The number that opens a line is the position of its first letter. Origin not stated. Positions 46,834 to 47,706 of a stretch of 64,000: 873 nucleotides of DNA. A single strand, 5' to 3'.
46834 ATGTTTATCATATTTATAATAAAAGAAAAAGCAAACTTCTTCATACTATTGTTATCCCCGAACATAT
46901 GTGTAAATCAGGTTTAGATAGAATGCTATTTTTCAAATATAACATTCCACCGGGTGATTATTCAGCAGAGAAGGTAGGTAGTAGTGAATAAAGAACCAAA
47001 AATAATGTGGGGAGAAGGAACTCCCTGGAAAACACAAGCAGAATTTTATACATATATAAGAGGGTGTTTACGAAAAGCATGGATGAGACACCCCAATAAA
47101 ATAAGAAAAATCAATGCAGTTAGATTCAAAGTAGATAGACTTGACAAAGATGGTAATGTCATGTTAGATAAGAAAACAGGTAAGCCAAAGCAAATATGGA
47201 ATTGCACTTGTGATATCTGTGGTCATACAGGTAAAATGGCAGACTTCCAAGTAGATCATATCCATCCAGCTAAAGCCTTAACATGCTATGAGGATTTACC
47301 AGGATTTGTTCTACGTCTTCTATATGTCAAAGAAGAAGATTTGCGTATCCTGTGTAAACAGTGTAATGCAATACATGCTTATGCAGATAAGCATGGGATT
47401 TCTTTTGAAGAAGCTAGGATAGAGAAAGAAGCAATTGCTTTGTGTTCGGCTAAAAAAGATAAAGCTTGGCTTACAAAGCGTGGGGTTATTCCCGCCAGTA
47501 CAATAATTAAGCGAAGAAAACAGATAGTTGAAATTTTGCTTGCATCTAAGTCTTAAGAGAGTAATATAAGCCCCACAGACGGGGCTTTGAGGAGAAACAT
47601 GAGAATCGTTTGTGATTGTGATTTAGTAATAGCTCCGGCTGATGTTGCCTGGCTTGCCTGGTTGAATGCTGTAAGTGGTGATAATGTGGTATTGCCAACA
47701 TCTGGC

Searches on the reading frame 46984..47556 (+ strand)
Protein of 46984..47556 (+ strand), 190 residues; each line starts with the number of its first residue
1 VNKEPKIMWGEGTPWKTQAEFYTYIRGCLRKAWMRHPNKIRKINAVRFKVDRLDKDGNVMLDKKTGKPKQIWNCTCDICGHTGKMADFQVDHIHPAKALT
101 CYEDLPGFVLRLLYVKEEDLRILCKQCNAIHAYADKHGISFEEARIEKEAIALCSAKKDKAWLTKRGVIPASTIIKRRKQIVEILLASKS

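Call 91: search_protein_families(library=pfam, proteins=[window:46984-47556:+], max_evalue=0.1)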
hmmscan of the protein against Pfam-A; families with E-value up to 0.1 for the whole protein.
window:46984-47556:+ (190 aa): 5 families
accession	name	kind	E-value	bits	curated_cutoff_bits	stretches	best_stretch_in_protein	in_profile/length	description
PF01844.29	HNH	-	0.0041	17.7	21.4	0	76-97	1-23/47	HNH endonuclease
PF14279.12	HNH_5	-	0.0048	17.2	27.5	0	76-96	1-21/56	HNH endonuclease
PF00462.30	Glutaredoxin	-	0.038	14.6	22.9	1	124-150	9-35/60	Glutaredoxin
PF20120.5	DUF6510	-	0.063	13.6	26.4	0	73-102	26-55/86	Family of unknown function (DUF6510)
PF02945.21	Endonuclease_7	-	0.064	13.6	23.6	0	73-130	23-62/82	Recombination endonuclease VII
